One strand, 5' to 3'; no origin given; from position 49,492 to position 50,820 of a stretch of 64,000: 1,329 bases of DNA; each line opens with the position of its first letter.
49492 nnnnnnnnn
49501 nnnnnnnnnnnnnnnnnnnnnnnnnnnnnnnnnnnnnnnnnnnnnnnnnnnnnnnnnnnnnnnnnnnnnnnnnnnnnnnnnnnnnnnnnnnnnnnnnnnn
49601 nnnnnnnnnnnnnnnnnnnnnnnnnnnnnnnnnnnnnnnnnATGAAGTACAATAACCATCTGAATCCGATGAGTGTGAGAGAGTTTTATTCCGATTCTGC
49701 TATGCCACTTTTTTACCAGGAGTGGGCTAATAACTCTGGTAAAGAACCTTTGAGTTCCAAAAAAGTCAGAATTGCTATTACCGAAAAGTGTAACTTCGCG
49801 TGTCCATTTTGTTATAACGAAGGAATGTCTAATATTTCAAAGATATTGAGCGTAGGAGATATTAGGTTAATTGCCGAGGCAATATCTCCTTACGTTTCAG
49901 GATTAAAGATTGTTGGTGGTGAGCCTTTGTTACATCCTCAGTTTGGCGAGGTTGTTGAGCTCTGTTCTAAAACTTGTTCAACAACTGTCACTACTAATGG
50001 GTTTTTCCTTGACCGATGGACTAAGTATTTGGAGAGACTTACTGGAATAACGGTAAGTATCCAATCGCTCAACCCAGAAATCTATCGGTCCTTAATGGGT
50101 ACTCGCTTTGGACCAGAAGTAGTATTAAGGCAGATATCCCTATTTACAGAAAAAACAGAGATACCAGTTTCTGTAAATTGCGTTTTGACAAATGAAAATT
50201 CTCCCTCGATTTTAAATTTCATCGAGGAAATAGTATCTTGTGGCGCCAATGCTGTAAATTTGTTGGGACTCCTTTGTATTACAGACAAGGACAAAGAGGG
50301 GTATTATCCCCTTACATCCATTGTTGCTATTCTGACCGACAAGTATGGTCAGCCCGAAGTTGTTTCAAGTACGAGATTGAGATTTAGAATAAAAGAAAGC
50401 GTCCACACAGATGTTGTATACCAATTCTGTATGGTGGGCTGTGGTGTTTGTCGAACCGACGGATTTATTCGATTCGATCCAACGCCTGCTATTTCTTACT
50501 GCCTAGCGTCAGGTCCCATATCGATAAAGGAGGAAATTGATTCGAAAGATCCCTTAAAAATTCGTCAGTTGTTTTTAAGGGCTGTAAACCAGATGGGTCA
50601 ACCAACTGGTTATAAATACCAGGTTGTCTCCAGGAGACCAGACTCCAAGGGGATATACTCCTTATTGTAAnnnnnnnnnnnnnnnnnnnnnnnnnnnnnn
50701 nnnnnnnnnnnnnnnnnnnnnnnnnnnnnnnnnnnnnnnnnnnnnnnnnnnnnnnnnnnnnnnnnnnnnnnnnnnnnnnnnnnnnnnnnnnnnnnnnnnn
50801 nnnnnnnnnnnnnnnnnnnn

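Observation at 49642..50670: Radical SAM enzyme with a second Cys cluster, immediately downstream of a small-peptide unit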

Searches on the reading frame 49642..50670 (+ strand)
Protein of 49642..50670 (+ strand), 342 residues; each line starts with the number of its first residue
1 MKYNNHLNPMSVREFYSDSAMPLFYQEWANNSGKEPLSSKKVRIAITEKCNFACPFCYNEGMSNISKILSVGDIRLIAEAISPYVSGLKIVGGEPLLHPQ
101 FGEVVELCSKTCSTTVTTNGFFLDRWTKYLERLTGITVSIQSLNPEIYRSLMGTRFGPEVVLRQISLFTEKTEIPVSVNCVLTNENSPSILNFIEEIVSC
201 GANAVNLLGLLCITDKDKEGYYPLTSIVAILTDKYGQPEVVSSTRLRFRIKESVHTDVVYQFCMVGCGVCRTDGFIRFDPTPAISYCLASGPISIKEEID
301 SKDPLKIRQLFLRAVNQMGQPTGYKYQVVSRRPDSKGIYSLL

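Call 3: search_protein_families(library=pfam, proteins=[window:49642-50670:+], max_evalue=0.1)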
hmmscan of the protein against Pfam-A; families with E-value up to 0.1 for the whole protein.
window:49642-50670:+ (342 aa): 3 families
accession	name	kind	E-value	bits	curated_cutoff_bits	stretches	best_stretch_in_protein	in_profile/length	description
PF04055.27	Radical_SAM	-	1.6e-19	71.1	29.5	1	46-187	3-156/166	Radical SAM superfamily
PF13353.11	Fer4_12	-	5.5e-07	30.4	22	1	48-120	13-91/137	4Fe-4S single cluster domain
PF19238.5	Radical_SAM_2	-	0.0078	16.3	26.7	0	131-185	75-127/151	Radical SAM-like domain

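Call 4: search_protein_families(library=ncbifam, proteins=[window:49642-50670:+], max_evalue=0.1)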
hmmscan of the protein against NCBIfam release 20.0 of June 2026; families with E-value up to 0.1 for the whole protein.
window:49642-50670:+ (342 aa): 61 families (the best 25 are shown)
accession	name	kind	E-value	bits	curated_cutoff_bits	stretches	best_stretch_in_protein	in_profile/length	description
TIGR02668.1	moaA_archaeal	equivalog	2e-30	105.8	325.25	1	40-317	10-297/303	GTP 3',8-cyclase MoaA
TIGR02666.1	moaA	equivalog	3.2e-25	88.8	284.05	1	40-242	10-227/336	GTP 3',8-cyclase MoaA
NF001199.0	PRK00164.2-1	equivalog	3.2e-23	82.3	231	1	41-234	13-216/308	GTP 3',8-cyclase MoaA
NF038283.1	viperin_w_prok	equivalog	1.4e-15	57.3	180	1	42-187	4-167/281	viperin family antiviral radical SAM protein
TIGR04317.1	W_rSAM_matur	equivalog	3.8e-14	52.6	380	1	39-218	3-192/349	tungsten cofactor oxidoreductase radical SAM maturase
NF049973.1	radical_Rv1681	equivalog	8.1e-11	41.4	380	1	49-142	81-181/326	Rv1681 family radical SAM protein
TIGR02109.1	PQQ_syn_pqqE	equivalog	1.2e-09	37.5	381.35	1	43-207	10-179/358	pyrroloquinoline quinone biosynthesis protein PqqE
NF045646.2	rSAM_Se_TrsS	equivalog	1.5e-09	37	490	1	44-156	90-211/441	radical SAM (seleno)protein TrsS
TIGR02493.1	PFLA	equivalog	1.1e-08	34.7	231.75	1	46-182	21-165/235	pyruvate formate-lyase-activating protein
TIGR04303.1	GeoRSP_rSAM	equivalog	1.6e-08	34.5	400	1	42-207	7-174/325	GeoRSP system radical SAM/SPASM protein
TIGR04251.1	SCM_rSAM_ScmF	equivalog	4.1e-08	33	400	1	41-206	5-178/353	SynChlorMet cassette radical SAM/SPASM protein ScmF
TIGR02495.1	NrdG2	equivalog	7.3e-08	32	131.15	1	47-132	23-111/193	anaerobic ribonucleoside-triphosphate reductase activating protein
TIGR03961.1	rSAM_PTO1314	hypoth_equivalog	8.1e-08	31.9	306.05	1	49-195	32-176/332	PTO1314 family radical SAM protein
NF045574.1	sacti_mat_StsB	exception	2.1e-07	30.2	625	1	38-195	94-254/466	StsB family radical SAM/SPASM domain sactipeptide maturase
NF047865.1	rSAM_PapB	equivalog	3.4e-07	29.8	340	1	42-235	5-212/330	PapB family radical SAM/SPASM ranthipeptide maturase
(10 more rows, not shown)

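Call 13: find_homologous_proteins(query=window:49642-50670:+, max_evalue=0.001)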
Query window:49642-50670:+ (342 aa): 16 proteins with E <= 0.001 among 1230 candidates.
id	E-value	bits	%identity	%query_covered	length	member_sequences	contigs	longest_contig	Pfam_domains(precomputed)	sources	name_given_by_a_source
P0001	3.1e-222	754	100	97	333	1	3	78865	PF04055.28,PF13353.12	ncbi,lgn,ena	-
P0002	1.8e-141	489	67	94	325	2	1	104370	PF04055.28,PF13353.12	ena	-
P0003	2.0e-140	486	79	80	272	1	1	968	PF04055.28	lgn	-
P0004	2.0e-91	324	47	95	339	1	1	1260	PF04055.28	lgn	-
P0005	3.6e-90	320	44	97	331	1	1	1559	PF04055.28,PF13353.12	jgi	jgi:molybdenum cofactor biosynthesis enzyme MoaA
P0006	5.9e-78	280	40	98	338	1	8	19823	PF04055.28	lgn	-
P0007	3.2e-74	268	39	93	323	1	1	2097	PF04055.28,PF13353.12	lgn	-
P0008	5.5e-74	267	38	94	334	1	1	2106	PF04055.28,PF13353.12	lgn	-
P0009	3.8e-73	264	41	99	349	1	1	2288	PF04055.28,PF13353.12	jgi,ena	-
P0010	3.4e-71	258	40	94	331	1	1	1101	PF04055.28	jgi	jgi:molybdenum cofactor biosynthesis enzyme MoaA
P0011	1.4e-49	187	42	70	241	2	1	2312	PF04055.28,PF13353.12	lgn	-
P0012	4.4e-6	44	28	52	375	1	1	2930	PF13186.12,PF04055.28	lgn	-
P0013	1.5e-5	42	28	44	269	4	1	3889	PF04055.28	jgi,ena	-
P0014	1.8e-5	42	35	30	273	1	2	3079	PF04055.28,PF13353.12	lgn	-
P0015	6.9e-5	40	27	45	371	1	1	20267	PF04055.28,PF13353.12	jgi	jgi:MoaA/NifB/PqqE/SkfB family radical SAM enzyme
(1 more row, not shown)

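Call 14: find_encoding_contigs(protein=P0002, flank=10000, max_places=3)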
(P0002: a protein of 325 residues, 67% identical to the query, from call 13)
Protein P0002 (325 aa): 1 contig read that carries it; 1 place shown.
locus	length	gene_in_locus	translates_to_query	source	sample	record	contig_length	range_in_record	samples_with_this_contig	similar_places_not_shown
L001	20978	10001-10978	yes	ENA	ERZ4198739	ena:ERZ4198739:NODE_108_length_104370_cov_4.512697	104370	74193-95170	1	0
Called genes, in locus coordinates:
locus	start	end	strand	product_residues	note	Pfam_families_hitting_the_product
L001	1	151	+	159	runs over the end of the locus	PF00293:NUDIX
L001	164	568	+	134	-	-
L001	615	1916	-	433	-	PF02310:B12-binding, PF04055:Radical_SAM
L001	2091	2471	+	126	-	PF00155:Aminotran_1_2 (weak)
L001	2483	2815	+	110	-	-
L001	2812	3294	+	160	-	-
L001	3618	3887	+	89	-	-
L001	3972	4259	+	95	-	PF01371:Trp_repressor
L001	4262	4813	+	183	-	PF18306:LDcluster4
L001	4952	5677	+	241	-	-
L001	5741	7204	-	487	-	-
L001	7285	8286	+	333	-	PF00293:NUDIX, PF14815:NUDIX_4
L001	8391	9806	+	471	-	PF00133:tRNA-synt_1 (faint), PF01406:tRNA-synt_1e, PF01921:tRNA-synt_1f (faint), PF09334:tRNA-synt_1g (weak), PF23493:CysS_C (weak)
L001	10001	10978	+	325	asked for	PF13353:Fer4_12, PF04055:Radical_SAM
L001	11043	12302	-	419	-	PF01406:tRNA-synt_1e, PF01921:tRNA-synt_1f (faint), PF09334:tRNA-synt_1g, PF00133:tRNA-synt_1 (weak), PF09334:tRNA-synt_1g, PF09190:DALR_2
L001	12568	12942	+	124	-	-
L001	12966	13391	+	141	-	PF06941:NT5C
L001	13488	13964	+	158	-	-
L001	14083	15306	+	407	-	-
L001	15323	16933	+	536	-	PF00512:HisKA, PF02518:HATPase_c, PF13589:HATPase_c_3 (faint)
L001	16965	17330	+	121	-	PF00072:Response_reg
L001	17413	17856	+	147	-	-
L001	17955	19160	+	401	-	PF00437:T2SSE, PF13476:AAA_23 (weak)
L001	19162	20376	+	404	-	PF28597:T2SSF_N, PF00482:T2SSF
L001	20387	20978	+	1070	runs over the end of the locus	PF13620:CarboxypepD_reg (faint), PF10102:DUF2341, PF13385:Laminin_G_3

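Call 15: find_encoding_contigs(protein=P0006, flank=10000, max_places=4)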
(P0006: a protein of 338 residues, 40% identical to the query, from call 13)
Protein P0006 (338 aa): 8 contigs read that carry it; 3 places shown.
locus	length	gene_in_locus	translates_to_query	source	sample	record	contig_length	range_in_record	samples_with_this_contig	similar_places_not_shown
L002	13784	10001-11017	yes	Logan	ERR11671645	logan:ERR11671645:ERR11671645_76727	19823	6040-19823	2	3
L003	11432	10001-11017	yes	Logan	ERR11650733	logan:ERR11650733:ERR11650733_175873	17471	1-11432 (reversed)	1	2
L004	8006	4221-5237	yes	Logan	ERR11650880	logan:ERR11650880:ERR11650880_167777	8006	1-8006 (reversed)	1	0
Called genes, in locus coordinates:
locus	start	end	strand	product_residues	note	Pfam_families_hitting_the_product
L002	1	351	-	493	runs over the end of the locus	PF13489:Methyltransf_23 (weak)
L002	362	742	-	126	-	PF08870:DndE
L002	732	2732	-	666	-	PF02463:SMC_N (weak), PF13476:AAA_23, PF13555:AAA_29 (weak)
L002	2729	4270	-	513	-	PF01507:PAPS_reduct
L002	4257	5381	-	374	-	PF14072:DndB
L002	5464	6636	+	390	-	PF00266:Aminotran_5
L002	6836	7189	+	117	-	PF11171:DUF2958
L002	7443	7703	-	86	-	-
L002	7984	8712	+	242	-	-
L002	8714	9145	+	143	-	PF00293:NUDIX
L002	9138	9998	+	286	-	-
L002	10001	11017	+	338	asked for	PF04055:Radical_SAM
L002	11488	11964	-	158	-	-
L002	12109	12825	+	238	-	PF26482:DUF8155 (weak), PF01551:Peptidase_M23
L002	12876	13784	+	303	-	?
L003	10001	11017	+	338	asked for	PF04055:Radical_SAM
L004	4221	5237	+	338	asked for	PF04055:Radical_SAM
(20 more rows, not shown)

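Call 16: find_encoding_contigs(protein=P0001, flank=10000, max_places=3)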
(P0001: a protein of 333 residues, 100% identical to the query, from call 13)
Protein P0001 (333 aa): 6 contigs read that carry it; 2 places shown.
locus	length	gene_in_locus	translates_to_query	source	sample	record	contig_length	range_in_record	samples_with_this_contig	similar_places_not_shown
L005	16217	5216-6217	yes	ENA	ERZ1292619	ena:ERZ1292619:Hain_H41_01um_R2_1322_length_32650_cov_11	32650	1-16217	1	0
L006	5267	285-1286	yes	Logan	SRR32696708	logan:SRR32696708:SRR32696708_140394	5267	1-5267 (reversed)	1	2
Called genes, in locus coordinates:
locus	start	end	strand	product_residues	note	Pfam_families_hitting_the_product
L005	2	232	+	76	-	?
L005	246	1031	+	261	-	-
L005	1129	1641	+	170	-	PF00293:NUDIX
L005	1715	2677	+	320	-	-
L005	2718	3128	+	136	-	PF02311:AraC_binding, PF07883:Cupin_2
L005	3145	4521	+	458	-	-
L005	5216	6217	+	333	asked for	PF13353:Fer4_12 (weak), PF04055:Radical_SAM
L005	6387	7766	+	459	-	-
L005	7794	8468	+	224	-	PF00625:Guanylate_kin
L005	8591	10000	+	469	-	PF01406:tRNA-synt_1e, PF01921:tRNA-synt_1f (faint), PF09334:tRNA-synt_1g (weak), PF09190:DALR_2 (faint)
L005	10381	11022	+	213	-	-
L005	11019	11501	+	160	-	PF00856:SET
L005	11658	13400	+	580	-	PF00512:HisKA, PF02518:HATPase_c, PF13589:HATPase_c_3 (weak)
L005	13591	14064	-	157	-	PF00293:NUDIX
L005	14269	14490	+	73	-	-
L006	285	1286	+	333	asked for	PF13353:Fer4_12 (weak), PF04055:Radical_SAM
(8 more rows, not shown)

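Call 19: search_solved_structures(query=A2, max_evalue=0.001, show_alignments=3)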
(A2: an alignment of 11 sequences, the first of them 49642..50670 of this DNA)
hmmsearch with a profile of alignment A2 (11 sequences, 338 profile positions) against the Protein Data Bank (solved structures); distinct sequences matched with E-value up to 0.001: 31.
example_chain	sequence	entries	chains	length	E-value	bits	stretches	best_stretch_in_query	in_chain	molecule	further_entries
1tv7_A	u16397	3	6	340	3e-19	72.2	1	40-201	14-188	Molybdenum cofactor biosynthesis protein A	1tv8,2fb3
8wm2_A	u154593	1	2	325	7.4e-19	70.9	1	17-233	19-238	Fe-S radical SAM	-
2fb2_A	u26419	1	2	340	4.8e-18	68.2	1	41-201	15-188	Molybdenum cofactor biosynthesis protein A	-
6efn_A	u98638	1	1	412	4e-17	65.2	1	43-202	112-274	Sporulation killing factor maturation protein SkfB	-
7vob_C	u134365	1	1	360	3.2e-16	62.2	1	41-209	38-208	Cytosylglucuronate decarboxylase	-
7voc_C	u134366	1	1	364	3.3e-16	62.2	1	41-209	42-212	Cytosylglucuronate decarboxylase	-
9dfu_A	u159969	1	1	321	6.1e-13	51.4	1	45-189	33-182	Radical SAM core domain-containing protein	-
6c8v_A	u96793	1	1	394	6.5e-13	51.4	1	45-206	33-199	Coenzyme PQQ synthesis protein E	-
9dfn_A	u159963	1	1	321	7.3e-13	51.2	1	46-189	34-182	Radical SAM core domain-containing protein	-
7n7h_A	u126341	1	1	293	1.2e-12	50.5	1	46-196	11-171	VIPERIN-LIKE ENZYME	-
5v1q_A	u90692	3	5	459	7.4e-12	47.9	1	49-204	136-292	Radical SAM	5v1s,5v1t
5vsl_A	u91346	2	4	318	9e-12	47.6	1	35-196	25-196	Radical S-adenosyl methionine domain-containing protein 2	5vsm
6q2p_A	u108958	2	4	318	9e-12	47.6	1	35-196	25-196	Radical S-adenosyl methionine domain-containing protein 2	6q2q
7n7i_A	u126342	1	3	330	8.2e-11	44.4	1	46-188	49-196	Viperin-like enzyme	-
6b4c_A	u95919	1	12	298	1.4e-10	43.7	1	47-188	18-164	Viperin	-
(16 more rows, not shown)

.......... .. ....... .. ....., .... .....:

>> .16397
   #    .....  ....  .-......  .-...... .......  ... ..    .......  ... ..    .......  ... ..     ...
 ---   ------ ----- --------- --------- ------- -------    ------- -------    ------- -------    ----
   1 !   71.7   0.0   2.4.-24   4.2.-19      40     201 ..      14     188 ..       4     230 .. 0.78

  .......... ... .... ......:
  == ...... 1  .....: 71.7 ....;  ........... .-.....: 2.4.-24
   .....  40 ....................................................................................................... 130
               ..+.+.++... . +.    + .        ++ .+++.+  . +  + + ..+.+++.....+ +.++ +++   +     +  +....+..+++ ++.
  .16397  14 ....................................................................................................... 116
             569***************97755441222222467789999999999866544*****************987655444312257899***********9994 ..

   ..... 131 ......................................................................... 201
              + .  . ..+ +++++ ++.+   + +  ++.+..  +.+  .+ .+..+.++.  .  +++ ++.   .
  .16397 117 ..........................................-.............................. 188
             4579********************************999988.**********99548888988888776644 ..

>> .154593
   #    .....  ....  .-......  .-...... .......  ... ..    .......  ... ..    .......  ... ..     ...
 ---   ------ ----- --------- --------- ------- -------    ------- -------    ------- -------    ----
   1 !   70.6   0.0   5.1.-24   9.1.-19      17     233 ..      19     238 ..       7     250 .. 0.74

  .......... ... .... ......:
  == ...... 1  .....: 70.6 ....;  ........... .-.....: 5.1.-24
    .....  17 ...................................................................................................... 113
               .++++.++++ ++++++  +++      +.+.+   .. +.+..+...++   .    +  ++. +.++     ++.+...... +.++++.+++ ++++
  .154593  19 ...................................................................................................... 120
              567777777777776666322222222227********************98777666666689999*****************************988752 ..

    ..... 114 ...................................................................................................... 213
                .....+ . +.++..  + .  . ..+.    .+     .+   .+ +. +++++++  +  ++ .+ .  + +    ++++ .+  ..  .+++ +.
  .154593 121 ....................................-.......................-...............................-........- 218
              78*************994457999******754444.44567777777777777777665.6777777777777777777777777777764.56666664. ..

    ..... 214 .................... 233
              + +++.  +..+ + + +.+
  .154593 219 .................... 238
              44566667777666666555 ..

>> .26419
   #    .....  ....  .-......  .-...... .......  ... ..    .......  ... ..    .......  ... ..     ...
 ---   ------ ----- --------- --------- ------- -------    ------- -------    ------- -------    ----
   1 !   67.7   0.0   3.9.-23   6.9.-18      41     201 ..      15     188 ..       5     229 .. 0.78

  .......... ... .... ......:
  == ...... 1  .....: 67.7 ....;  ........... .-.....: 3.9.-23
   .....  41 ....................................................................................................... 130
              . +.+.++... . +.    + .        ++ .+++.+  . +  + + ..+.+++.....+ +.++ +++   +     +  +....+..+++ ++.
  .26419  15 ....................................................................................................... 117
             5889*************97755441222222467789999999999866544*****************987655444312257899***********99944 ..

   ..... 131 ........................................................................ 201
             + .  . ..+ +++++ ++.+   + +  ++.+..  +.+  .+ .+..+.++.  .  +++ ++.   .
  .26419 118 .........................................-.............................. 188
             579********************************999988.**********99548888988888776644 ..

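Call 22: search_protein_families(library=padloc, proteins=[window:49642-50670:+], max_evalue=0.01)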
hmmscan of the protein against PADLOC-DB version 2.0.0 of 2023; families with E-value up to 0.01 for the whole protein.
window:49642-50670:+ (342 aa): 2 families
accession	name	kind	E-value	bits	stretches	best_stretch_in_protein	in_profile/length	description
PDLC02903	pVip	-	7.5e-20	69.5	1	42-197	2-161/257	Viperins not associated with kinases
PDLC02904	pVip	-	1.8e-14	51.9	1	45-210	8-175/262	Viperins associated with kinases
